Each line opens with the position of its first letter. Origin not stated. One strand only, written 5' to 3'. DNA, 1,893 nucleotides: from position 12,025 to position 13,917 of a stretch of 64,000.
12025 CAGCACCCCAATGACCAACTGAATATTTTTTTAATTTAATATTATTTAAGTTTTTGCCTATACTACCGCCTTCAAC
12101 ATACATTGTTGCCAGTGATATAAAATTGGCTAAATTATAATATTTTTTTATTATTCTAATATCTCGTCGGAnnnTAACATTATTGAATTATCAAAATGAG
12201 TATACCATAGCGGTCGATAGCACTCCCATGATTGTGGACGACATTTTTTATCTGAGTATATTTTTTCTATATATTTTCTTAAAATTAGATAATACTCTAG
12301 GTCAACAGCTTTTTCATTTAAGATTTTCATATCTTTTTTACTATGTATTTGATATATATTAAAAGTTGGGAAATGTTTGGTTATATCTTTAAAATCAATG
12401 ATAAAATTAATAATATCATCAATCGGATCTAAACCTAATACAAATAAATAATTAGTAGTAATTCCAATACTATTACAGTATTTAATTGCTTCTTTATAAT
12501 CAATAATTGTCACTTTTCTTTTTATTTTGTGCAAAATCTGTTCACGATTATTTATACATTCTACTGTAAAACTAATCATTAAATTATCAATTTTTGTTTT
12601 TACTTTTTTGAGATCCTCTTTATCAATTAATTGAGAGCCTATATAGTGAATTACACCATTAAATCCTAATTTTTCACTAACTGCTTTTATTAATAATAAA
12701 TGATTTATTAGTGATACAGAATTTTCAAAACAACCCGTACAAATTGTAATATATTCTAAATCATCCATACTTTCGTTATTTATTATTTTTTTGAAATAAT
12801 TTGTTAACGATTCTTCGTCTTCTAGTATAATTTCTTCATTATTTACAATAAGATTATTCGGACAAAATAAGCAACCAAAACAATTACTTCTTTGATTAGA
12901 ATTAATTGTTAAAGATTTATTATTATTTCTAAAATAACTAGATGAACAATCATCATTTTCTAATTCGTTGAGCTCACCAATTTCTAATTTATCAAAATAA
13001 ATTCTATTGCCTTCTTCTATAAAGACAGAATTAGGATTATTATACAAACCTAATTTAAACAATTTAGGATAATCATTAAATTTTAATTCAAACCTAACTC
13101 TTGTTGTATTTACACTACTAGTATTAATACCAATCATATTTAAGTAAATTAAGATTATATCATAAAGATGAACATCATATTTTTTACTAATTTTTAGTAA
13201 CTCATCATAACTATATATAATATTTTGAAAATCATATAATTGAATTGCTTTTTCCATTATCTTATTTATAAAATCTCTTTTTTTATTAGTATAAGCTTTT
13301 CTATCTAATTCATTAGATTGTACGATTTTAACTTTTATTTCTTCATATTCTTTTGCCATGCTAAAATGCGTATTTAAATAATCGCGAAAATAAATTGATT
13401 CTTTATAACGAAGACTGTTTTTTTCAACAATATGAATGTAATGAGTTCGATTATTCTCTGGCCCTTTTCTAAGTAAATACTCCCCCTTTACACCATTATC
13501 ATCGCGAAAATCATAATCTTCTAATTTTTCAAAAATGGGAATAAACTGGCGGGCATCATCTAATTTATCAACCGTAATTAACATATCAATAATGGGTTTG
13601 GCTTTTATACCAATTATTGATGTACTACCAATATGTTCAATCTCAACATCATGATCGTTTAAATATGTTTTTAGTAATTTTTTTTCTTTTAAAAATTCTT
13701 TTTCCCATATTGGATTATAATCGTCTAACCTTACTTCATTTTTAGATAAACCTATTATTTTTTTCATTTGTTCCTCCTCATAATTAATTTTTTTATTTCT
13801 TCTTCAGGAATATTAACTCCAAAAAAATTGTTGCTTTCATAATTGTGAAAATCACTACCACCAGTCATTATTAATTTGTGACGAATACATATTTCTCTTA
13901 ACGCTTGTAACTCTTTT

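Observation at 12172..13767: GrpB nucleotidyltransferase-fold domain fused to an unknown Cys-triad domain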

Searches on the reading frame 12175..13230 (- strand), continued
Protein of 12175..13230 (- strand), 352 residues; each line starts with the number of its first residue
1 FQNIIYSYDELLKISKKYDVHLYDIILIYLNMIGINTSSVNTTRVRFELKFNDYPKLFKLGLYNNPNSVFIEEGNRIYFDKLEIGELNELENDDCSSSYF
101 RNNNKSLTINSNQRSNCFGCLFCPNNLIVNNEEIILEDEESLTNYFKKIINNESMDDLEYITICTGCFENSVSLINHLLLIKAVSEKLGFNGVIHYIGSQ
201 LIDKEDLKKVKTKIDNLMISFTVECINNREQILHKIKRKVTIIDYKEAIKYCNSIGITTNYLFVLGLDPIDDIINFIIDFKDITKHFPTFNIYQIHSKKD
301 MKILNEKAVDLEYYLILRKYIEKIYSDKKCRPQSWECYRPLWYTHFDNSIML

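Call 83: search_protein_families(library=ncbifam, proteins=[L091:7058-7588:+, L091:7588-8157:+, L091:8151-8621:+, L091:3926-5956:+, L093:5238-6263:+, L093:3126-4187:+, L093:6263-6763:+, L095:4509-5648:+, L095:5706-6638:+, L095:7089-8837:+], max_evalue=0.001)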
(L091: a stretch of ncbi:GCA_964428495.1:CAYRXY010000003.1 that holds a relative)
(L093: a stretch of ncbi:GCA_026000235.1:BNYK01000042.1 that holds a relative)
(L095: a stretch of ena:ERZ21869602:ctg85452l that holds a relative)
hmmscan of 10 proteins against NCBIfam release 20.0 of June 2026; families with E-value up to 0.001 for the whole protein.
L091:7058-7588:+ (176 aa): 5 families
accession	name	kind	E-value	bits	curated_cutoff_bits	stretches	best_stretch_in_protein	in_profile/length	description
TIGR03845.1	sulfopyru_alph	equivalog_domain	2.2e-36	125.2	147.95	1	20-174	3-158/160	sulfopyruvate decarboxylase subunit alpha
TIGR03297.1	Ppyr-DeCO2ase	equivalog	3.6e-35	121.6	312.5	1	29-176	1-155/360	phosphonopyruvate decarboxylase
NF008968.0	PRK12315.1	subfamily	1.3e-07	30.3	510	1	32-169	302-433/582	1-deoxy-D-xylulose-5-phosphate synthase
NF003933.0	PRK05444.2-2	equivalog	5.9e-05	21.8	395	1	59-124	341-407/606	1-deoxy-D-xylulose-5-phosphate synthase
NF005409.0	PRK06965.1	equivalog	0.00041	18.9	1035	1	18-108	24-115/587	acetolactate synthase 3 catalytic subunit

L091:7588-8157:+ (189 aa): 27 families (the best 25 are shown)
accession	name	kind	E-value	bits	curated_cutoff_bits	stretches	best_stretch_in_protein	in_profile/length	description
TIGR03297.1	Ppyr-DeCO2ase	equivalog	2.8e-51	174.6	312.5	1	2-174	171-347/360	phosphonopyruvate decarboxylase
TIGR03846.1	sulfopy_beta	equivalog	5.9e-42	143.6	221.5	1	4-165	1-160/182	sulfopyruvate decarboxylase subunit beta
NF004813.0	PRK06163.1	equivalog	2.3e-34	118.9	240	1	1-165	12-176/202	hypothetical protein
NF004919.0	PRK06276.1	equivalog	5e-08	31.7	866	1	2-166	365-543/582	acetolactate synthase large subunit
NF006524.0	PRK08978.1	equivalog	7.3e-08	31.1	738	1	46-163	400-526/548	acetolactate synthase 2 catalytic subunit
NF006203.0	PRK08327.1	equivalog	4e-07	28.9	456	1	14-107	398-493/571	thiamine pyrophosphate-requiring protein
NF006378.0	PRK08617.1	equivalog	5.8e-07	28.2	510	1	49-170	419-547/556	acetolactate synthase AlsS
TIGR00118.1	acolac_lg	equivalog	7.1e-07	28.1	538.35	1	46-163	409-536/557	biosynthetic-type acetolactate synthase large subunit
NF005470.0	PRK07064.1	equivalog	8.3e-07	28.4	495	1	29-161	388-529/552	thiamine pyrophosphate-binding protein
NF006319.0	PRK08527.1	equivalog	2.2e-06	26.4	905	1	46-162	414-539/565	acetolactate synthase large subunit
NF004710.0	PRK06048.1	equivalog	2.3e-06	26.4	976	1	38-162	402-538/561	acetolactate synthase large subunit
NF006052.0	PRK08199.1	subfamily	3.1e-06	25.8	539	1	46-164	414-540/559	thiamine pyrophosphate protein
TIGR02418.1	acolac_catab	equivalog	3.6e-06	25.7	551.1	1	49-163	410-531/539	acetolactate synthase AlsS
NF006122.0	PRK08266.1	subfamily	4.6e-06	25.4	571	1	26-162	379-525/543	hypothetical protein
NF006016.1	PRK08155.1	equivalog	4.8e-06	25.3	870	1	47-164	409-535/554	acetolactate synthase large subunit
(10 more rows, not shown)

L091:8151-8621:+ (156 aa): 0 families

L091:3926-5956:+ (676 aa): 0 families

L093:5238-6263:+ (341 aa): 5 families
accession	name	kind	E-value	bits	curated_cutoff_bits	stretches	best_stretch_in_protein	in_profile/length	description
NF005994.0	PRK08118.1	equivalog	5.2e-35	121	215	1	1-168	1-170/172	DNA topology modulation protein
NF005576.0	PRK07261.1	equivalog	4.4e-19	68.9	224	1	3-164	2-166/171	DNA topology modulation protein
NF002879.0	PRK03333.1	equivalog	1.2e-17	64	215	1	179-339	211-383/395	dephospho-CoA kinase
NF005115.0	PRK06547.1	equivalog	9e-05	21.9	173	1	3-41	17-56/172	hypothetical protein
NF004861.0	PRK06217.1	equivalog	0.00056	19.3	203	1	2-67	2-72/183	hypothetical protein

L093:3126-4187:+ (353 aa): 6 families
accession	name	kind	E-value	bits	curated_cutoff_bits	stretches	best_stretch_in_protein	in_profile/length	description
NF006530.0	PRK08999.1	equivalog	2.1e-09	36.9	245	1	216-330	5-114/315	Nudix family hydrolase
TIGR00586.1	mutt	equivalog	2.5e-07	30.7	97.9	1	228-330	14-113/129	8-oxo-dGTP diphosphatase MutT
NF011922.0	PRK15393.1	equivalog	3.1e-07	30.2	152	1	207-331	27-150/182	NUDIX hydrolase YfcD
NF007834.0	PRK10546.1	equivalog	1.1e-05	25.3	156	1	230-329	14-110/135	pyrimidine (deoxy)nucleoside triphosphate diphosphatase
NF002995.0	PRK03759.1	equivalog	1.6e-05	24.7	127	1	217-293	34-111/185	isopentenyl-diphosphate Delta-isomerase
NF008044.0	PRK10776.1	equivalog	3.1e-05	23.9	148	1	228-329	13-111/130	8-oxo-dGTP diphosphatase MutT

L093:6263-6763:+ (166 aa): 0 families

L095:4509-5648:+ (379 aa): 0 families

L095:5706-6638:+ (310 aa): 1 family
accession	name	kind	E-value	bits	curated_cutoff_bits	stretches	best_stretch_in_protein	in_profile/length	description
TIGR02721.1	ycfN_thiK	equivalog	0.00058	19.1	299.45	0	73-277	37-221/256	thiamine kinase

L095:7089-8837:+ (582 aa): 0 families

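Call 84: search_protein_families(library=pfam, proteins=[L093:5238-6263:+, L093:3126-4187:+, L093:6263-6763:+, L091:8151-8621:+, L091:3926-5956:+, L095:4509-5648:+, L095:5706-6638:+, L095:7089-8837:+], max_evalue=0.01)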
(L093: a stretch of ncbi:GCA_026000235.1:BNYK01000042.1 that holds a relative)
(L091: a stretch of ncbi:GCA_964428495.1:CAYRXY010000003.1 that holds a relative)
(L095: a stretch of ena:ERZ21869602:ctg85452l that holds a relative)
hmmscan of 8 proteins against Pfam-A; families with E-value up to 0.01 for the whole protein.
L093:5238-6263:+ (341 aa): 2 families
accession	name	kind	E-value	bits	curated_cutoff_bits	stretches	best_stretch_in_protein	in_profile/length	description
PF04229.20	GrpB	-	2e-40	139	25.5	1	180-338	2-158/159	GrpB protein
PF25189.1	Tad8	-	0.0077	16.4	27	0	47-93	24-64/76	Type II Thoeris inhibitor Tad8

L093:3126-4187:+ (353 aa): 3 families
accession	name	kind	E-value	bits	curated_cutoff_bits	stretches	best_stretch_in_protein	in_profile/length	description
PF00293.34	NUDIX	-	3.7e-06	27.4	21.1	1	220-332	6-121/134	NUDIX domain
PF14815.12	NUDIX_4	-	0.00044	20.5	35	1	231-332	10-102/113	NUDIX domain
PF00211.25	Guanylate_cyc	-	0.0028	17.7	21.9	1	19-162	10-149/183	Adenylate and Guanylate cyclase catalytic domain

L093:6263-6763:+ (166 aa): 0 families

L091:8151-8621:+ (156 aa): 0 families

L091:3926-5956:+ (676 aa): 1 family
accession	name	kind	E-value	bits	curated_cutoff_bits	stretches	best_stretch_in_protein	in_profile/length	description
PF00482.28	T2SSF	-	0.00057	20.3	25.2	0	162-290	3-124/125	Type II secretion system (T2SS), protein F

L095:4509-5648:+ (379 aa): 0 families

L095:5706-6638:+ (310 aa): 0 families

L095:7089-8837:+ (582 aa): 2 families
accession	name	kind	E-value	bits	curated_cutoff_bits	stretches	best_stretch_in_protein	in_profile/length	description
PF01637.24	ATPase_2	-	0.00025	21.4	33.2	1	15-280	1-222/225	ATPase domain predominantly from Archaea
PF13401.12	AAA_22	-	0.0068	17.1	27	0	47-195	15-106/130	AAA domain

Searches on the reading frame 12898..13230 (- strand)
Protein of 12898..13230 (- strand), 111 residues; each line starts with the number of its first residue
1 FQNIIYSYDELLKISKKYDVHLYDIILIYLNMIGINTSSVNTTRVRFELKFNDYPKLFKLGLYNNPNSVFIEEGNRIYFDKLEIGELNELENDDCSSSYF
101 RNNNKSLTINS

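Call 52: predict_structure(alignment_id=A4)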
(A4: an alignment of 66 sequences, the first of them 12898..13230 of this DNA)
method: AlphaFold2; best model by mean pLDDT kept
length: 111 residues; sequences in the alignment: 66
mean_pLDDT: 94.0   pTM: 0.81
mean pLDDT of the five models: 94.0, 93.7, 93.4, 93.2, 93.1
residues with pLDDT >= 90: 93; 70-90: 16; 50-70: 2; < 50: 0
segments of 3 or more residues with pLDDT < 50: none
pLDDT, mean of each block of 10 residues (from residue 1): 87 98 98 96 96 97 97 98 97 85 88 59
secondary structure, 60 per line:
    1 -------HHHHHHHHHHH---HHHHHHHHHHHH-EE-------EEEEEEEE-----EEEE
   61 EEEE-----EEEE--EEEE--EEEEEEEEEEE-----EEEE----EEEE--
elements in order: H8-18 H22-33 E44-51 E57-64 E70-73 E76-79 E82-92 E98-101 E106-109

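Call 54: fold_search(model_id=the predicted structure, library=pdb)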
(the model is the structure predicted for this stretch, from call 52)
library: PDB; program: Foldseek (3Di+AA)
matches with E <= 10: 298; with E <= 0.001: 0
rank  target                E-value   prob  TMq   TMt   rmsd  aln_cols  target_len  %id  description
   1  8sgm_C                8.8e-01  0.03  0.14  0.10  11.0        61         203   10  Crystal Structure of CD1d-lipid complexed with Beta-2-Microglobulin, TCR Alpha-Chain and TCR Beta-Chain (released 2024-04-24)
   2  5e1t_A                1.0e+00  0.06  0.14  0.09  11.6        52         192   12  Crystal structure of TRAF1 TRAF domain (released 2016-12-07)
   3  5fr2_B                1.1e+00  0.02  0.15  0.11  18.0       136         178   13  Farnesylated RhoA-GDP in complex with RhoGDI-alpha, lysine acetylated at K178 (released 2016-01-13)
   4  1flk_A                1.3e+00  0.03  0.14  0.08  11.2        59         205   17  MOLECULAR BASIS FOR CD40 SIGNALING MEDIATED BY TRAF3 (released 2000-10-18)
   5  4mji_D                1.4e+00  0.04  0.17  0.11  15.3        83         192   12  T cell response to a HIV reverse transcriptase epitope presented by the protective allele HLA-B*51:01 (released 2014-05-28)
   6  8wul_E                1.4e+00  0.04  0.16  0.11  11.6        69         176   16  Crystal structure of affinity enhanced TCR in complex with HLA-A*11:01 bound to KRAS-G12V peptide (VVGAVGVGK) (released 2024-05-01)
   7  5brz_D                1.5e+00  0.03  0.14  0.09  10.1        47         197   15  MAGE-A3 reactive TCR in complex with MAGE-A3 in HLA-A1 (released 2016-03-02)
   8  3wpr_A                1.5e+00  0.03  0.14  0.08  20.6        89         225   11  Acinetobacter sp. Tol 5 AtaA N-terminal half of C-terminal stalk fused to GCN4 adaptors (CstalkN) (released 2015-03-04)
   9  2w5e_A                1.5e+00  0.06  0.20  0.15   7.8        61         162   11  Structural and biochemical analysis of human pathogenic astrovirus serine protease at 2.0 Angstrom resolution (released 2009-03-10)
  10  3wpr_C                1.5e+00  0.03  0.15  0.09  21.6        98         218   11  Acinetobacter sp. Tol 5 AtaA N-terminal half of C-terminal stalk fused to GCN4 adaptors (CstalkN) (released 2015-03-04)
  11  7dzm_E                1.6e+00  0.03  0.15  0.10  15.2        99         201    8  Crystal Structure of the cross-restricted T18A TCR and HLAB8101 bound to HIV-1 Gag TL9 peptide (released 2022-01-26)
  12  5e1t_C                1.9e+00  0.03  0.13  0.08  11.6        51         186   12  Crystal structure of TRAF1 TRAF domain (released 2016-12-07)
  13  4mji_I                1.9e+00  0.03  0.16  0.11  15.3        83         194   12  T cell response to a HIV reverse transcriptase epitope presented by the protective allele HLA-B*51:01 (released 2014-05-28)
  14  4ei5_C                1.9e+00  0.02  0.13  0.10  14.8        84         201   17  Crystal Structure of XV19 TCR in complex with CD1d-sulfatide C24:1 (released 2012-07-25)
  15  7dm4_MODEL_1_A        2.0e+00  0.16  0.27  0.21   4.9        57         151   10  Solution structure of ARID4B Tudor domain (released 2021-03-10)
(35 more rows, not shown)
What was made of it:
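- The family-specific N-terminal subdomain could be a protein-docking module (calls 52, 54).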

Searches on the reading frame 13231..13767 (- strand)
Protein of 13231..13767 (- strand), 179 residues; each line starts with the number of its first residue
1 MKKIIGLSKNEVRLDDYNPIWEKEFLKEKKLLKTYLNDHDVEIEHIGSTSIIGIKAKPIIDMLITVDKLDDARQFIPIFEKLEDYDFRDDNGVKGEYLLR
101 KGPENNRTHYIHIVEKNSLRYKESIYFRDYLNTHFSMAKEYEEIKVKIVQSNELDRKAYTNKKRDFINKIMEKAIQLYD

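Call 60: search_solved_structures(query=window:13231-13767:-, max_evalue=0.01, show_alignments=1)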
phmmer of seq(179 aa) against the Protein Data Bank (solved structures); distinct sequences matched with E-value up to 0.01: 1.
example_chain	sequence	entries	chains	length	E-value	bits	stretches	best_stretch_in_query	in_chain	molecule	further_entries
2nrk_A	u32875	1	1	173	9.9e-25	91.1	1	12-178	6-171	Hypothetical protein GrpB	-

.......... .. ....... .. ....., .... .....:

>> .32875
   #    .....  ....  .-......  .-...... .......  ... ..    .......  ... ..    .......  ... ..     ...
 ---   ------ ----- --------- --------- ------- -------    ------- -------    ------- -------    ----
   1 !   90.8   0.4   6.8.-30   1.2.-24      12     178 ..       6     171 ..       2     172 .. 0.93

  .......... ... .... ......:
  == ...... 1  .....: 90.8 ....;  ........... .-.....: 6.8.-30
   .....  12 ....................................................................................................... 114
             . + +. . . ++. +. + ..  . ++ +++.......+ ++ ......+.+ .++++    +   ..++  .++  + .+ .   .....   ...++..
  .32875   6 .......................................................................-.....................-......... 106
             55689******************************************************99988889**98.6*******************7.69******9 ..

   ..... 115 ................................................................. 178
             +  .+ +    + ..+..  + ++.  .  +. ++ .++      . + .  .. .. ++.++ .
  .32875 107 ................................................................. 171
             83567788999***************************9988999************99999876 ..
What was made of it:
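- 13249..13734 (-): GrpB (UPF0157) nucleotidyltransferase-fold domain, residues 12-173. The family signature EHIGSTS...AKPIID and the RTHYIHI motif are intact. PDB 2NRK E 1e-24 with the signature aligned (call 60).
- On GrpB / UPF0157 (PF04229): The signature is identical in pattern to 2NRK (call 60).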
